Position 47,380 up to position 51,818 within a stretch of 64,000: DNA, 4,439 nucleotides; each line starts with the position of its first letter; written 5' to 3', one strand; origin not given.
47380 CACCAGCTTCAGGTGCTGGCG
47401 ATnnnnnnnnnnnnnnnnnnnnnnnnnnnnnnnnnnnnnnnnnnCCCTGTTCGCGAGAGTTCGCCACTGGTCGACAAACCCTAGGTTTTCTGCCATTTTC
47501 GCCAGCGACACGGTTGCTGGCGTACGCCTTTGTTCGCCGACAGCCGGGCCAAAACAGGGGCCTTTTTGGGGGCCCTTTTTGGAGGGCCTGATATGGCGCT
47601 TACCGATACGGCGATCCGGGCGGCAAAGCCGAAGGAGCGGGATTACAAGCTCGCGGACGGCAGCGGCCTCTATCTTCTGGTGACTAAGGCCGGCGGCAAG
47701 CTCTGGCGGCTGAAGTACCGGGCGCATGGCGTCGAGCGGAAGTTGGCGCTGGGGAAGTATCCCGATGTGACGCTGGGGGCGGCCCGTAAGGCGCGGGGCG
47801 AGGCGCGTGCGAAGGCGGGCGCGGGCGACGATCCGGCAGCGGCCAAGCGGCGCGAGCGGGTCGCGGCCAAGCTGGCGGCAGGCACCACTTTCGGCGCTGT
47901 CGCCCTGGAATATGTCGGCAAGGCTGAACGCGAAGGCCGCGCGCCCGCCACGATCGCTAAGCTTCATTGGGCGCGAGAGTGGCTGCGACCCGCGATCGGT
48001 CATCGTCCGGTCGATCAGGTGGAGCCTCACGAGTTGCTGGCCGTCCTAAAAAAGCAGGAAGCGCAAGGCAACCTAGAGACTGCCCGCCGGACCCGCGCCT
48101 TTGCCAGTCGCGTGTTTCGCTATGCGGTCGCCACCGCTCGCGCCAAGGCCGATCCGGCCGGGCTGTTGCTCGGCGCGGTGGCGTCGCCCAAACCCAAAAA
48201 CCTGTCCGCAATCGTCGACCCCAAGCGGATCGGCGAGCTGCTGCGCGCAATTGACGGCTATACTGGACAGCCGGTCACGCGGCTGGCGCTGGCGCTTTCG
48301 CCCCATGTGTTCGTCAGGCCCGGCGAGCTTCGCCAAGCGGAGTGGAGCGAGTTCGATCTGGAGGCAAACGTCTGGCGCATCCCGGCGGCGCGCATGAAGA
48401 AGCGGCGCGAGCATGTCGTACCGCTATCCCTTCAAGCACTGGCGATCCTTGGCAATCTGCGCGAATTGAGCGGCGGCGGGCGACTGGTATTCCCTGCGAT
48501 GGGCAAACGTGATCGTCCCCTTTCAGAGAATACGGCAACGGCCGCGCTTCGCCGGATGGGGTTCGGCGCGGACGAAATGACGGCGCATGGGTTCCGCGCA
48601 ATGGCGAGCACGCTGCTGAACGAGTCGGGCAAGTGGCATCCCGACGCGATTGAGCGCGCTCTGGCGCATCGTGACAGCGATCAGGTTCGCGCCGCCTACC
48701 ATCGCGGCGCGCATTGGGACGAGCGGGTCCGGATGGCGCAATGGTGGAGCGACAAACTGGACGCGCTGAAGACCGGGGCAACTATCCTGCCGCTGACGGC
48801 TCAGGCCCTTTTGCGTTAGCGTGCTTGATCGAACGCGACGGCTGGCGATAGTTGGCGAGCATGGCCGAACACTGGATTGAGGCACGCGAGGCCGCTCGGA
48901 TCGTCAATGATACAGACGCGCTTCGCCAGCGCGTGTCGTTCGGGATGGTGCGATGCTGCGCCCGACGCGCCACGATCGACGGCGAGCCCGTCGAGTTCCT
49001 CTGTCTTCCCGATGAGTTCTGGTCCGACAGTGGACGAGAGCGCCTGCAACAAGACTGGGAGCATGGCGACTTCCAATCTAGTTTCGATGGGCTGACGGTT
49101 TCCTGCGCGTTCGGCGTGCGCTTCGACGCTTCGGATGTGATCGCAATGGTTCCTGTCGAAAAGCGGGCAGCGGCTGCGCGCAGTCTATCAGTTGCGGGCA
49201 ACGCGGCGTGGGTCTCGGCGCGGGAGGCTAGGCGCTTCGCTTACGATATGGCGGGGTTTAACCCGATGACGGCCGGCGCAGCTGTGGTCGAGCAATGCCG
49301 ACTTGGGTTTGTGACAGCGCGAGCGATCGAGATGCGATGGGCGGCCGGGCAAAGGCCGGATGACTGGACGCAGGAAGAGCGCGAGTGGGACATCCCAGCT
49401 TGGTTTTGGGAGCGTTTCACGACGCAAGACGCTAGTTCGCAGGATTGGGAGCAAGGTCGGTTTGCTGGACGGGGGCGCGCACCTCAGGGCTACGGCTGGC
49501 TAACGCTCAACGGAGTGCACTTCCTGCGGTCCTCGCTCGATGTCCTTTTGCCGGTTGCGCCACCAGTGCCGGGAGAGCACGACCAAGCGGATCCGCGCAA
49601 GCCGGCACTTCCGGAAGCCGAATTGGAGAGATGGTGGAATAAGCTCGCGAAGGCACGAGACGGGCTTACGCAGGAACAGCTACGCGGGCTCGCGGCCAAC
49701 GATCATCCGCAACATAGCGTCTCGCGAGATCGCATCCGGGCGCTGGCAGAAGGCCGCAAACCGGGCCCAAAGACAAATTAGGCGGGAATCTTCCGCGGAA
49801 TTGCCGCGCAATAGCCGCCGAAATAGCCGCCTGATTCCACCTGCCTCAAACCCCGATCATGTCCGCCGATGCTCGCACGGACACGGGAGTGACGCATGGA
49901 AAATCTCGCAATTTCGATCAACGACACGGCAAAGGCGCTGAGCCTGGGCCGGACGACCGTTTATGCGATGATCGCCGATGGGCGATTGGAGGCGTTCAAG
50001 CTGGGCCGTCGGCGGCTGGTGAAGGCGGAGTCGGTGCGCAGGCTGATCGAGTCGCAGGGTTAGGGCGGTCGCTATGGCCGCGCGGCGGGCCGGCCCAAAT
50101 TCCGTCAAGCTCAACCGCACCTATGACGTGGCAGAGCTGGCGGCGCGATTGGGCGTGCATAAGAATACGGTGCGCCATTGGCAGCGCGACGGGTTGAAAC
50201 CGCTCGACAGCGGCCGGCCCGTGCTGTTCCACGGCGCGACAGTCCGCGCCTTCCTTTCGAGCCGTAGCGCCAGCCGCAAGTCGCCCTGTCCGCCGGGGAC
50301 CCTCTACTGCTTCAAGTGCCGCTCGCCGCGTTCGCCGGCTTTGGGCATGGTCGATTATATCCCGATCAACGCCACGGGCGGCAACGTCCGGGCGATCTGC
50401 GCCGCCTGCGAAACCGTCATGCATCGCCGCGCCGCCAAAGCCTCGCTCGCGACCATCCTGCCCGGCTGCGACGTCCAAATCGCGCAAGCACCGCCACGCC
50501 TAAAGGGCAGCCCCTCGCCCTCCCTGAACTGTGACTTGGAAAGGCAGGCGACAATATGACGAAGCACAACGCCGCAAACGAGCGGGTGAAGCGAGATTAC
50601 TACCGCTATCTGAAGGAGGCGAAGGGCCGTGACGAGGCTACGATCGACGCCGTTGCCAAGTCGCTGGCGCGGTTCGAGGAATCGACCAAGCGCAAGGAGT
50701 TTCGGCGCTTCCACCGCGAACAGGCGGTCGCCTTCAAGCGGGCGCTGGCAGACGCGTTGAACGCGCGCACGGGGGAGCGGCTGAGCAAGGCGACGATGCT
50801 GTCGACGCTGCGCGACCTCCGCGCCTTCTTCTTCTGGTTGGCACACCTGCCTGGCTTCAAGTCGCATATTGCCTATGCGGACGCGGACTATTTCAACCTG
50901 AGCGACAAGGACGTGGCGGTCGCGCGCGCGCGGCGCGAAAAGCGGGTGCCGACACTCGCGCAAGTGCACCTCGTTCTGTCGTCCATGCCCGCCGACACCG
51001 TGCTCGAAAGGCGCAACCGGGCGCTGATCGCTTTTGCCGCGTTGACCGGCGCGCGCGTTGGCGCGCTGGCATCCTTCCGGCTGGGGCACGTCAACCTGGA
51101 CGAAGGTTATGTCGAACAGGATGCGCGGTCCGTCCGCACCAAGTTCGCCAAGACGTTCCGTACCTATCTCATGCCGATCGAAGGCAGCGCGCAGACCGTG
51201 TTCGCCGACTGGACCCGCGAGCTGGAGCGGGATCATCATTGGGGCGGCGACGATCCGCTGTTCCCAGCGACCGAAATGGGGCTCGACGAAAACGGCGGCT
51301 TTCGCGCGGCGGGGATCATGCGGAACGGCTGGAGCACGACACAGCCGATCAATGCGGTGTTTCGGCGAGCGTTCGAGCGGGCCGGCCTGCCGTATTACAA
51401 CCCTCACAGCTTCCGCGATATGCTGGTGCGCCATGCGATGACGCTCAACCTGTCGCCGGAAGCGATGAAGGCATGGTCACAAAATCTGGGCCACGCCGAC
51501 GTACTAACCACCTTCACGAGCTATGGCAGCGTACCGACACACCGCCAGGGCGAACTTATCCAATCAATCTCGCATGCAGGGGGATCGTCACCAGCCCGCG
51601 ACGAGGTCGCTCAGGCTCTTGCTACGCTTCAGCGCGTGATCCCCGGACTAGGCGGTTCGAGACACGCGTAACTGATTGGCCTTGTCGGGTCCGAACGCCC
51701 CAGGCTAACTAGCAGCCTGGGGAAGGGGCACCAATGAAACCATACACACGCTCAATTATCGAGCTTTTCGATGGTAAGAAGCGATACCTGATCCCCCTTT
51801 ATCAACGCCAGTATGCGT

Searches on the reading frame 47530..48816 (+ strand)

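Call 45: search_protein_families(library=pfam, proteins=[window:47530-48816:+], max_evalue=0.001)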
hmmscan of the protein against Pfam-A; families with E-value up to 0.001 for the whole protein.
window:47530-48816:+ (429 aa): 3 families
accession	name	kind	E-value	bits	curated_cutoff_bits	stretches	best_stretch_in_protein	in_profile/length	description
PF13356.12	Arm-DNA-bind_3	-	5.6e-25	87.7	27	1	24-109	1-83/83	Arm DNA-binding domain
PF22022.2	Phage_int_M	-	3e-24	85.5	27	1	121-215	1-95/96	Phage integrase central domain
PF00589.27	Phage_integrase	-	9.7e-19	68.2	27.1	1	231-391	5-166/172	Phage integrase family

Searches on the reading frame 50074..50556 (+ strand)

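Call 45: search_protein_families(library=pfam, proteins=[window:50074-50556:+], max_evalue=0.001)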
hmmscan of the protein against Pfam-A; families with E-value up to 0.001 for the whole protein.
window:50074-50556:+ (161 aa): 4 families
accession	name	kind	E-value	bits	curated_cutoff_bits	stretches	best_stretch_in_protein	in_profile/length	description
PF12728.13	HTH_17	-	1.9e-06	28.5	27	1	17-64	2-50/51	Helix-turn-helix domain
PF00376.29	MerR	-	2.8e-05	24.3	28.2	1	20-43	3-26/38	MerR family regulatory protein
PF13411.12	MerR_1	-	0.0005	20.6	21.6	1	17-45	1-27/69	MerR HTH family regulatory protein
PF13384.12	HTH_23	-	0.0006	20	24.6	0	19-38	20-39/50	Homeodomain-like domain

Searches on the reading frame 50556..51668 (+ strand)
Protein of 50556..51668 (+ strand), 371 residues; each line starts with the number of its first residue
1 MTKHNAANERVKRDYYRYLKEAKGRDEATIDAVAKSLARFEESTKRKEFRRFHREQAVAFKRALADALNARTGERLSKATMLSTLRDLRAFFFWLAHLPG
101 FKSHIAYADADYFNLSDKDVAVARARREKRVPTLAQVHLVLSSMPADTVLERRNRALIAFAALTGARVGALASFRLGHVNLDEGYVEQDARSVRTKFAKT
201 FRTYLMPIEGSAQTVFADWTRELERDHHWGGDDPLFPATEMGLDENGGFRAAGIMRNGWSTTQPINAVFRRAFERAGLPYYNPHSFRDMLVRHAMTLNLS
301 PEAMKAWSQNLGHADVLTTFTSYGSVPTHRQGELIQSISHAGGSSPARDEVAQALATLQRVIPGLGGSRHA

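Call 45: search_protein_families(library=pfam, proteins=[window:50556-51668:+], max_evalue=0.001)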
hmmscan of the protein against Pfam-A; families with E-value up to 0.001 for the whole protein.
window:50556-51668:+ (371 aa): 1 family
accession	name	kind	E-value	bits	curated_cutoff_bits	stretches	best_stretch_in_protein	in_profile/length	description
PF00589.27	Phage_integrase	-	4.3e-07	30.3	27.1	1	149-323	19-165/172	Phage integrase family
